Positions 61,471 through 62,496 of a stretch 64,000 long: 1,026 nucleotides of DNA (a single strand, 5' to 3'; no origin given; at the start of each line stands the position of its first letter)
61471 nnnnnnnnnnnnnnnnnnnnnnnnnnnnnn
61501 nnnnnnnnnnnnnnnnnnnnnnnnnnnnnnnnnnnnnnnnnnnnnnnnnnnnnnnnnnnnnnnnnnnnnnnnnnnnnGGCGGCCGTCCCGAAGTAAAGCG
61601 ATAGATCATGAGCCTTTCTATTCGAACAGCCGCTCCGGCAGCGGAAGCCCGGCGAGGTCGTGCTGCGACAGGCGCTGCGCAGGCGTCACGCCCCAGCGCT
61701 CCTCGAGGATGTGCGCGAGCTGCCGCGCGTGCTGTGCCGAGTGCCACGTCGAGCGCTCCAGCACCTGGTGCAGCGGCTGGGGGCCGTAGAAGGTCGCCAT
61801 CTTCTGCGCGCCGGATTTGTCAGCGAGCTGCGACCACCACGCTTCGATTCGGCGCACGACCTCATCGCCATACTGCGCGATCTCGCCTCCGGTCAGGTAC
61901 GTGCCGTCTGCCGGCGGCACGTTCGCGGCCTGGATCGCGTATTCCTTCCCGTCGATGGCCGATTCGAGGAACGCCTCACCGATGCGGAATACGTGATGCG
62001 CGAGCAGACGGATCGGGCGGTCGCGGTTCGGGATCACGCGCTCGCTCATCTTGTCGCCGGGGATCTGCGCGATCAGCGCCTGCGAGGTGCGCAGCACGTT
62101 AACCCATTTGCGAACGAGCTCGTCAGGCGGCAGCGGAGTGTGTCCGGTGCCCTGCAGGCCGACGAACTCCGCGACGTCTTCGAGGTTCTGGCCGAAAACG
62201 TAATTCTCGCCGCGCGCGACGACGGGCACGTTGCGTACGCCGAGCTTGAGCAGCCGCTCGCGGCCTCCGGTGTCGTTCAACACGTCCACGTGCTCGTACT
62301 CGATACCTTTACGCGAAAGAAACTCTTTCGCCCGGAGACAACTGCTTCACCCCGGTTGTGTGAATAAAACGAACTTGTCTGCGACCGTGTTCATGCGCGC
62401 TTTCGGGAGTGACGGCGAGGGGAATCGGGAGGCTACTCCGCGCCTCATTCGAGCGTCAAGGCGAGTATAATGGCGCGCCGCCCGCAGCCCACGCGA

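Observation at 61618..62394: Unannotated selenoprotein: Grx-like U-x-x-C domain fused to a DinB-family domain, hidden by an in-frame TGA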

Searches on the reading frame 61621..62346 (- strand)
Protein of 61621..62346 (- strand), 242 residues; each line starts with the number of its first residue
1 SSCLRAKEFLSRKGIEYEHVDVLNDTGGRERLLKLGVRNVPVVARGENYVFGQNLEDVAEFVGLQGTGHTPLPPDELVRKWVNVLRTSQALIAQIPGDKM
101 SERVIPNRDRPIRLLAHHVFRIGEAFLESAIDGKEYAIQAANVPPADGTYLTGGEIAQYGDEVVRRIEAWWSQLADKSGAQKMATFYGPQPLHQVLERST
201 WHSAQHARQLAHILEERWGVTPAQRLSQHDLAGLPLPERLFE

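Call 24: search_protein_representatives(protein=window:61621-62346:-)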
Query: 242 residues. Proteins with E-value up to 0.001 (for the whole library): 816; up to 1e-10: 432; up to 1e-30: 93. The best 150 are listed.
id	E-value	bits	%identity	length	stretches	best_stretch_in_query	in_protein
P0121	3.4e-61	223.1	52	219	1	23-242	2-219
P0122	7.0e-60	218.8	52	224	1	20-242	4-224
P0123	4.6e-58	212.8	50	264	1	2-242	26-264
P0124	7.2e-57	208.9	65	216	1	23-168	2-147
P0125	1.2e-56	208.2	49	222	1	20-242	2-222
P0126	3.8e-56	206.6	45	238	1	4-242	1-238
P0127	1.6e-55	204.5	43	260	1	2-240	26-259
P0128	3.0e-53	197.1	69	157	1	6-151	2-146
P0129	8.7e-52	192.3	44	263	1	1-241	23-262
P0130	1.3e-46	175.4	46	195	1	56-241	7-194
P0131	1.4e-46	175.2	42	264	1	2-241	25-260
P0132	1.6e-46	175.0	66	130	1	35-152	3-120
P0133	2.0e-46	174.7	66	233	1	20-141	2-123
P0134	2.5e-46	174.4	44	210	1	34-242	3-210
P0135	5.3e-45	170.1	40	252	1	1-241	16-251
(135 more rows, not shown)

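Call 38: find_homologous_proteins(query=P0123)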
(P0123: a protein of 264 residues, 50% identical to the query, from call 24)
Query P0123 (264 aa): 1490 proteins with E <= 0.001 among 8000 candidates; the best 120 are listed.
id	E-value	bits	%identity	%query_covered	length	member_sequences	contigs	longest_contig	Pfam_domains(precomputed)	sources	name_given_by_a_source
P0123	1.0e-178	611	100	100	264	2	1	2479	PF00462.31,PF12867.13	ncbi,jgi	jgi:glutaredoxin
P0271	2.2e-152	524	85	99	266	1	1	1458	PF00462.31,PF12867.13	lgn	-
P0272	4.5e-140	484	81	100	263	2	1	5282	PF00462.31,PF12867.13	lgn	-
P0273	5.1e-108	379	64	99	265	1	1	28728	PF00462.31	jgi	jgi:glutaredoxin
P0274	1.9e-84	302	56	96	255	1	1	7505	PF00462.31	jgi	jgi:glutaredoxin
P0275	5.3e-83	297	51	100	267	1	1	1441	PF00462.31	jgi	jgi:glutaredoxin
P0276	9.1e-83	296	52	97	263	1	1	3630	PF00462.31,PF12867.13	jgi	jgi:glutaredoxin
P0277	8.2e-82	293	50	100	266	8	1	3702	PF00462.31,PF12867.13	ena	-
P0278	6.9e-80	287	50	99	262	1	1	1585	PF00462.31,PF12867.13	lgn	-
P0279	7.3e-80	287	53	95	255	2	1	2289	PF00462.31,PF12867.13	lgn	-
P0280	3.9e-79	284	54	94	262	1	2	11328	PF00462.31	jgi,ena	-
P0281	2.4e-78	282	53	97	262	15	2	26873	PF00462.31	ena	-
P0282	6.2e-78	280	51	95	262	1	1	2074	PF00462.31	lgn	-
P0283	1.1e-77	279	51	94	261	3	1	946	PF00462.31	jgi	jgi:glutaredoxin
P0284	1.2e-77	279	53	99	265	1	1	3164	PF00462.31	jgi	jgi:glutaredoxin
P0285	1.3e-77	279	52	95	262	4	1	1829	PF00462.31,PF12867.13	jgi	jgi:glutaredoxin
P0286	1.4e-77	279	53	96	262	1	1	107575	PF00462.31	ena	-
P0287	5.1e-77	277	52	100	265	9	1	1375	PF00462.31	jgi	jgi:glutaredoxin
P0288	5.7e-77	277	52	98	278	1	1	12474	PF00462.31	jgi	jgi:glutaredoxin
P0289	3.0e-76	275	49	100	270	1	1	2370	PF00462.31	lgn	-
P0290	9.4e-76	273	53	95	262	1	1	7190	PF00462.31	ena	-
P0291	1.6e-75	272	52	97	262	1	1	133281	PF00462.31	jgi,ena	-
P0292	1.8e-74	269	51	97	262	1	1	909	PF00462.31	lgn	-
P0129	6.9e-72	260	48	100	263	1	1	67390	PF00462.31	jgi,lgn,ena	-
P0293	1.7e-66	243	48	94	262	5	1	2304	PF00462.31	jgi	jgi:glutaredoxin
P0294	2.2e-64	236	44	100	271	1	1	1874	PF00462.31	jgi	jgi:glutaredoxin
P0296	3.2e-60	222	44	97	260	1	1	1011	PF00462.31,PF12867.13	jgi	-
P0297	3.5e-60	222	47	90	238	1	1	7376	PF00462.31,PF12867.13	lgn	-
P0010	2.2e-59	219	48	90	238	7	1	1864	PF00462.31,PF12867.13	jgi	jgi:glutaredoxin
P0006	1.6e-58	217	48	90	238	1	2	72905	PF00462.31,PF12867.13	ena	-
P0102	1.8e-58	216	50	84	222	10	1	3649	PF12867.13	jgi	jgi:hypothetical protein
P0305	2.1e-57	213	49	83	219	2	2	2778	PF12867.13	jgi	-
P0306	2.7e-57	213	49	83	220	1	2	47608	PF12867.13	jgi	-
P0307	2.9e-57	212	50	83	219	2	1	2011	PF12867.13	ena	-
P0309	4.0e-57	212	40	96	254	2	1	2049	PF00462.31,PF12867.13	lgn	-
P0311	4.7e-57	212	49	83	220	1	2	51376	PF12867.13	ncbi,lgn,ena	-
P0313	7.7e-57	211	43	97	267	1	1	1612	PF00462.31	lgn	-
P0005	8.9e-57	211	46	90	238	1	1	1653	PF00462.31,PF12867.13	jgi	jgi:glutaredoxin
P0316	1.0e-56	211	43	95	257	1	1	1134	PF00462.31,PF12867.13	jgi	-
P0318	1.1e-56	211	44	97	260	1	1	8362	PF00462.31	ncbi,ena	-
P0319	1.2e-56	210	43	95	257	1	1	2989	PF00462.31,PF12867.13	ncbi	-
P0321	1.7e-56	210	43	97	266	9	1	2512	PF00462.31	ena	-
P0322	1.8e-56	210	43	95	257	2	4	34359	PF00462.31,PF12867.13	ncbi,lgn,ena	-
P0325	3.6e-56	209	41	97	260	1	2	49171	PF00462.31,PF12867.13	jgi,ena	jgi:glutaredoxin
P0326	3.9e-56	209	47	84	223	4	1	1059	PF12867.13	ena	-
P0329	4.4e-56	209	43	93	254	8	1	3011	PF00462.31,PF12867.13,PF05163.18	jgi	jgi:glutaredoxin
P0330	4.6e-56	209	49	83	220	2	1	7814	PF12867.13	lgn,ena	-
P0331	4.8e-56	208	49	83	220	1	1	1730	PF12867.13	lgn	-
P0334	6.2e-56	208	43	95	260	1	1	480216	PF00462.31,PF12867.13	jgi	-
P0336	6.2e-56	208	44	95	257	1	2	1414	PF00462.31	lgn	-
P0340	7.8e-56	208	49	83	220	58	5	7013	PF12867.13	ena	-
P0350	1.5e-55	207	43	95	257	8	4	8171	PF00462.31,PF12867.13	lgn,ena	-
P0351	1.5e-55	207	50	83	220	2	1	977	PF12867.13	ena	-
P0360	3.0e-55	206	42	95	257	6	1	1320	PF00462.31,PF12867.13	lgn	-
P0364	3.5e-55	206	42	95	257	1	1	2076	PF00462.31,PF12867.13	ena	-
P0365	3.5e-55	206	43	97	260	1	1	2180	PF00462.31,PF12867.13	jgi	jgi:glutaredoxin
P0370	5.4e-55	205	50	83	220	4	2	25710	PF12867.13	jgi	-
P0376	7.0e-55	205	42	96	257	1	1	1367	PF00462.31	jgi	jgi:glutaredoxin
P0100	7.1e-55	205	48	84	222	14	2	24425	PF12867.13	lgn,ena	-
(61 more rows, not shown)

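Call 42: search_solved_structures(query=A1, max_evalue=1)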
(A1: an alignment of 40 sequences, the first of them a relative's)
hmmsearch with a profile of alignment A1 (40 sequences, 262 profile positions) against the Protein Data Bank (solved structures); distinct sequences matched with E-value up to 1: 58.
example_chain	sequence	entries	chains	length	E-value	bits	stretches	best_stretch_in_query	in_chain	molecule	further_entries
7c10_A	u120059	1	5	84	1.5e-12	50.4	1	12-91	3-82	Glutaredoxin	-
7c12_A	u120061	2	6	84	8.2e-11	44.8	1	12-91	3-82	Glutaredoxin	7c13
3zij_A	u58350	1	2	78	3e-09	39.6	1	12-86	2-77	THIOREDOXIN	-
3zit_A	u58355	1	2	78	3.4e-09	39.5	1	12-86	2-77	THIOREDOXIN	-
4hs1_A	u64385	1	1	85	1.1e-08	37.7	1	13-72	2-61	Glutaredoxin NrdH, putative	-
4f2i_A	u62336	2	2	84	1.5e-08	37.4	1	14-72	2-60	Glutaredoxin NrdH, putative | Glutaredoxin-like protein NrdH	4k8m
4fiw_A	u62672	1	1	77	3.1e-08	36.3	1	14-69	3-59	Putative glutaredoxin NrdH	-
1h75_A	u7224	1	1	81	1.6e-07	34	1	13-69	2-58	GLUTAREDOXIN-LIKE PROTEIN NRDH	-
1r7h_A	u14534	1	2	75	1.9e-07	33.7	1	14-68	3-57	NrdH-redoxin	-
3ic4_A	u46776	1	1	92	1.6e-06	30.7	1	13-78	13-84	Glutaredoxin (Grx-1)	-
2mzc_A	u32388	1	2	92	8.6e-06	28.3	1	13-69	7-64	Glutaredoxin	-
2khp_A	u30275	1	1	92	9.3e-06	28.2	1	13-68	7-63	GLUTAREDOXIN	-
4tr0_A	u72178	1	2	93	4.3e-05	26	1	12-72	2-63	Glutaredoxin 3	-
3l78_A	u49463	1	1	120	5.2e-05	25.7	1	14-57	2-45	Regulatory protein spx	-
2lqo_A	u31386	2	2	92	0.00013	24.5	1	12-66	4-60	Putative glutaredoxin Rv3198.1/MT3292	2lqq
6iz2_A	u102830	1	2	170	0.64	12.3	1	93-204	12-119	DinB/YfiT family protein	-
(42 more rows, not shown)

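Call 43: find_encoding_contigs(protein=P0286, flank=8000, max_places=2)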
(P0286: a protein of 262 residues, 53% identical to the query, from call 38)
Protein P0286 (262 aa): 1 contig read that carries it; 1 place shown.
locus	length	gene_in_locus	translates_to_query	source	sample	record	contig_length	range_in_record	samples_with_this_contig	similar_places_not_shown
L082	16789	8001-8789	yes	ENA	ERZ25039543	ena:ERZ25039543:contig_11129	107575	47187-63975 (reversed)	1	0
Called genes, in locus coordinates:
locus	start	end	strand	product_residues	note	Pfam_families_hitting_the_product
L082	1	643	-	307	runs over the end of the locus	PF02826:2-Hacid_dh_C (weak), PF03446:NAD_binding_2, PF03807:F420_oxidored (weak), PF14833:NAD_binding_11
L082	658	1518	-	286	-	PF00528:BPD_transp_1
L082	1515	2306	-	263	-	PF00005:ABC_tran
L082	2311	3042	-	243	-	PF00528:BPD_transp_1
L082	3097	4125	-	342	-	PF09084:NMT1, PF13379:NMT1_2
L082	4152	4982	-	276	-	PF05853:BKACE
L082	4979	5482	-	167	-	PF00694:Aconitase_C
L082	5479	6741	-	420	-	PF00330:Aconitase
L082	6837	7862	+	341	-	PF00356:LacI, PF00532:Peripla_BP_1, PF13407:Peripla_BP_4, PF13377:Peripla_BP_3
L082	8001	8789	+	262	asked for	PF00462:Glutaredoxin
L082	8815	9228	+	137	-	PF13577:SnoaL_4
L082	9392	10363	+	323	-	PF13379:NMT1_2, PF09084:NMT1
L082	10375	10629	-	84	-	-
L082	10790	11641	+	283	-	PF00497:SBP_bac_3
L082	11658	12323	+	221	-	PF00528:BPD_transp_1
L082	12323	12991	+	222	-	PF00528:BPD_transp_1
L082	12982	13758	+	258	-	PF00005:ABC_tran, PF02463:SMC_N (weak), PF13401:AAA_22 (faint), PF13304:AAA_21 (weak)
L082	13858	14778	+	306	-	PF00126:HTH_1, PF03466:LysR_substrate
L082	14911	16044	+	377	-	PF04389:Peptidase_M28, PF05343:Peptidase_M42 (faint), PF01546:Peptidase_M20, PF07687:M20_dimer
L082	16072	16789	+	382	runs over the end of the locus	PF01321:Creatinase_N, PF00557:Peptidase_M24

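Call 44: predict_structure(alignment_id=A1)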
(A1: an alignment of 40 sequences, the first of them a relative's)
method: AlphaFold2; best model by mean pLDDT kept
length: 264 residues; sequences in the alignment: 40
mean_pLDDT: 92.6   pTM: 0.88
mean pLDDT of the five models: 92.6, 92.4, 92.1, 91.7, 90.7
residues with pLDDT >= 90: 227; 70-90: 21; 50-70: 4; < 50: 12
segments of 3 or more residues with pLDDT < 50: 1-12
pLDDT, mean of each block of 10 residues (from residue 1): 42 80 92 96 95 96 95 93 92 87 99 98 95 94 98 94 93 97 99 98 94 95 98 97 95 96 88
secondary structure, 60 per line:
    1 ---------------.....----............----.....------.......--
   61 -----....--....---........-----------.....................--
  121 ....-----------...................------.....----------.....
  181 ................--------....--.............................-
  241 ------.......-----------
elements in order: E16-20 H25-36 E41-45 H52-58 E66-69 E72-75 H79-86 H98-118 H121-124 H136-154 H161-165 H176-196 E205-208 E211-214 H215-239 H247-253

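Call 46: fold_search(model_id=the predicted structure, library=pdb)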
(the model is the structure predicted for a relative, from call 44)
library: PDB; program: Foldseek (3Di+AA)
matches with E <= 10: 952; with E <= 0.001: 3
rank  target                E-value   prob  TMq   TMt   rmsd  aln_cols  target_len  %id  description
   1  6iz2_B                7.5e-04  1.00  0.47  0.82   3.0       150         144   17  Crystal structure of DinB/YfiT protein DR0053 from D. radiodurans R1 (released 2019-05-15)
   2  1rxq_D                7.9e-04  1.00  0.44  0.66   4.0       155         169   13  YfiT from Bacillus subtilis is a probable metal-dependent hydrolase with an unusual four-helix bundle topology (released 2004-07-20)
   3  6iz2_A                8.7e-04  1.00  0.47  0.81   3.0       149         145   17  Crystal structure of DinB/YfiT protein DR0053 from D. radiodurans R1 (released 2019-05-15)
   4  1rxq_A                1.1e-03  1.00  0.44  0.64   4.0       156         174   12  YfiT from Bacillus subtilis is a probable metal-dependent hydrolase with an unusual four-helix bundle topology (released 2004-07-20)
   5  4hz2_B                1.9e-03  1.00  0.37  0.44  10.6       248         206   15  Crystal structure of glutathione s-transferase xaut_3756 (target efi-507152) from xanthobacter autotrophicus py2 (released 2012-11-28)
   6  1rxq_B                2.4e-03  1.00  0.44  0.63   3.6       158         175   12  YfiT from Bacillus subtilis is a probable metal-dependent hydrolase with an unusual four-helix bundle topology (released 2004-07-20)
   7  2p1a_B                2.4e-03  1.00  0.43  0.71   3.7       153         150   20  Crystal structure of a putative metal-binding protein (bce_2162) from bacillus cereus atcc 10987 at 2.10 A resolution (released 2007-03-20)
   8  3gor_D                3.1e-03  1.00  0.43  0.70   3.4       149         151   14  Crystal structure of putative metal-dependent hydrolase APC36150 (released 2009-05-19)
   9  3gor_C                3.1e-03  1.00  0.43  0.68   4.2       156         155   14  Crystal structure of putative metal-dependent hydrolase APC36150 (released 2009-05-19)
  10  3zit_B                3.2e-03  1.00  0.27  0.89   1.3        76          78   30  Crystal structure of the thioredoxin-like protein BC3987 mutant T8A (released 2013-01-23)
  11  3zit_A                3.8e-03  1.00  0.26  0.88   1.3        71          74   32  Crystal structure of the thioredoxin-like protein BC3987 mutant T8A (released 2013-01-23)
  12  7f8r_B                4.0e-03  0.94  0.28  0.31  17.6       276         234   16  Crystal structure of human soluble CLIC1 with catalytic cysteine (Cys24) in sulphonic acid form. (released 2022-01-19)
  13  3di5                  4.2e-03  1.00  0.45  0.74   3.6       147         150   16  Crystal structure of a dinb-like protein (bce_4655) from bacillus cereus atcc 10987 at 2.01 A resolution (released 2008-08-19)
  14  3mdk_B                4.2e-03  0.97  0.28  0.34  15.6       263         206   16  Structure of stringent starvation protein A (sspA) from Pseudomonas putida (released 2010-05-12)
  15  2x64_B                4.2e-03  0.92  0.25  0.29  12.6       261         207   15  GLUTATHIONE-S-TRANSFERASE FROM XYLELLA FASTIDIOSA (released 2010-03-02)
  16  2p1a_A                4.4e-03  1.00  0.44  0.77   2.9       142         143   16  Crystal structure of a putative metal-binding protein (bce_2162) from bacillus cereus atcc 10987 at 2.10 A resolution (released 2007-03-20)
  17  3gor_A                4.4e-03  1.00  0.42  0.67   3.4       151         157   14  Crystal structure of putative metal-dependent hydrolase APC36150 (released 2009-05-19)
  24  3zij_B                7.7e-03  1.00  0.26  0.89   1.3        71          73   32  Crystal structure of the thioredoxin-like protein BC3987 (released 2013-01-23)
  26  2nsg                  8.1e-03  1.00  0.38  0.41   5.9       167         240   15  Crystal structure of the mycothiol-dependent maleylpyruvate isomerase H52A mutant (released 2007-04-10)
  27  3zij_A                8.5e-03  1.00  0.26  0.85   1.3        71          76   32  Crystal structure of the thioredoxin-like protein BC3987 (released 2013-01-23)
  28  2nsf                  8.5e-03  1.00  0.37  0.41   6.3       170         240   14  Crystal structure of the mycothiol-dependent maleylpyruvate isomerase (released 2007-04-10)
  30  7c10_A                8.9e-03  1.00  0.27  0.86   1.8        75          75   28  Dithiol cGrx1 (released 2020-11-18)
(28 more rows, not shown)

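Call 55: find_encoding_contigs(protein=P0334, flank=7000, max_places=1)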
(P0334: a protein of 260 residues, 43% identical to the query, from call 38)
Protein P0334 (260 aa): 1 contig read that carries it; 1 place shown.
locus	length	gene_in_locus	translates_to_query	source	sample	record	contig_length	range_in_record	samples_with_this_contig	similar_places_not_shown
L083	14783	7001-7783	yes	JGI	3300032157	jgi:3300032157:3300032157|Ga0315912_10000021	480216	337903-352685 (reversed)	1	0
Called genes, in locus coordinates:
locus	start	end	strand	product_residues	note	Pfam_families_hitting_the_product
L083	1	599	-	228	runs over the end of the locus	PF00106:adh_short, PF01370:Epimerase, PF13561:adh_short_C2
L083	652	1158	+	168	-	PF13279:4HBT_2, PF03061:4HBT (weak)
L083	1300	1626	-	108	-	-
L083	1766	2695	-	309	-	PF00701:DHDPS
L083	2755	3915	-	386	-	PF01435:Peptidase_M48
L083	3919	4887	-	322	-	PF03401:TctC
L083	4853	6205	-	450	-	PF03972:MmgE_PrpD_N, PF19305:MmgE_PrpD_C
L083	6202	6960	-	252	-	PF23441:SDR (weak), PF00106:adh_short, PF08659:KR, PF13561:adh_short_C2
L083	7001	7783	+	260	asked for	PF00462:Glutaredoxin, PF12867:DinB_2 (weak)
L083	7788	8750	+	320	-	PF03401:TctC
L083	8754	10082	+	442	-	PF03972:MmgE_PrpD_N, PF19305:MmgE_PrpD_C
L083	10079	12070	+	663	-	PF13380:CoA_binding_2, PF13607:Succ_CoA_lig, PF13549:ATP-grasp_5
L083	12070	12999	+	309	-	PF03446:NAD_binding_2, PF14833:NAD_binding_11, PF21761:RedAm-like_C (faint)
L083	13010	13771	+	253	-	PF27166:FimB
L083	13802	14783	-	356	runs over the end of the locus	PF04055:Radical_SAM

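Call 56: find_encoding_contigs(protein=P0273, flank=7000, max_places=1)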
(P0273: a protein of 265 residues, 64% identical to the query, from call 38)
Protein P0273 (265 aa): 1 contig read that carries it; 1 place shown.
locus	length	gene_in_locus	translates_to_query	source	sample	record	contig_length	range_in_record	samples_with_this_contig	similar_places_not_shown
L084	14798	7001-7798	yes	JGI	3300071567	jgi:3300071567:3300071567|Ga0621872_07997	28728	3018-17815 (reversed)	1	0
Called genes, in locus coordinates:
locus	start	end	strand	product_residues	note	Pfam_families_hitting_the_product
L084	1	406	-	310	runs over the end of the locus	PF00682:HMGL-like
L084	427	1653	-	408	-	PF02515:CoA_transf_3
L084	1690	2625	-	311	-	PF00126:HTH_1, PF03466:LysR_substrate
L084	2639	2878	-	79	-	-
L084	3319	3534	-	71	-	PF00958:GMP_synt_C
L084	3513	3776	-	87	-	-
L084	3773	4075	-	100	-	PF00764:Arginosuc_synth (weak), PF02540:NAD_synthase, PF03054:tRNA_Me_trans (weak)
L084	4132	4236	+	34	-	-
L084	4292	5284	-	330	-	PF00478:IMPDH, PF00117:GATase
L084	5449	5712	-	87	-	PF00478:IMPDH (faint)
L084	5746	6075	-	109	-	PF00571:CBS (weak)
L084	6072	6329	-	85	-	PF00478:IMPDH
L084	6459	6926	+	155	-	PF13511:DUF4124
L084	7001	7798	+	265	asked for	PF00462:Glutaredoxin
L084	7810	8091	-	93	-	PF03658:Ub-RnfH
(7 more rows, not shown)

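Call 57: find_encoding_contigs(protein=P0291, flank=7000, max_places=1)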
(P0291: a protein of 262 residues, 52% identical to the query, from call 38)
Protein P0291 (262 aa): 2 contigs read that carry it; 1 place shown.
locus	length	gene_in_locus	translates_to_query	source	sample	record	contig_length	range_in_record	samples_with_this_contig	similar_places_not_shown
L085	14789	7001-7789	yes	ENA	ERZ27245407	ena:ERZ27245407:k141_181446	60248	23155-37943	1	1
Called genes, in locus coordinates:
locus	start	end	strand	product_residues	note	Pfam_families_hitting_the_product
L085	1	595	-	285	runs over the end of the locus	PF00528:BPD_transp_1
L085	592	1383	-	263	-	PF00005:ABC_tran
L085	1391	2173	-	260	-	PF00528:BPD_transp_1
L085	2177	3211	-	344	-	PF13379:NMT1_2, PF09084:NMT1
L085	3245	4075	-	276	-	PF05853:BKACE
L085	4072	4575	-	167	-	PF00694:Aconitase_C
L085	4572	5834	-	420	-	PF00330:Aconitase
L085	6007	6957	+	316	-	PF00356:LacI, PF00532:Peripla_BP_1, PF13407:Peripla_BP_4, PF13377:Peripla_BP_3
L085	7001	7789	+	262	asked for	PF00462:Glutaredoxin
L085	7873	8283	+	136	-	PF13577:SnoaL_4, PF12680:SnoaL_2 (weak)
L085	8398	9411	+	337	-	PF13379:NMT1_2, PF09084:NMT1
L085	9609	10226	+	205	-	-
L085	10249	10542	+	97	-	PF01817:CM_2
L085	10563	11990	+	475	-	PF00890:FAD_binding_2 (faint), PF01134:GIDA (weak), PF01266:DAO (faint), PF12831:FAD_oxidored, PF13450:NAD_binding_8 (weak), PF12831:FAD_oxidored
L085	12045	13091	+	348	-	PF13379:NMT1_2, PF09084:NMT1, PF16868:NMT1_3 (weak)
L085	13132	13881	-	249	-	PF00106:adh_short, PF03435:Sacchrp_dh_NADP (weak), PF08659:KR (weak), PF13561:adh_short_C2, PF23441:SDR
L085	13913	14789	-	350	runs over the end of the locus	PF00528:BPD_transp_1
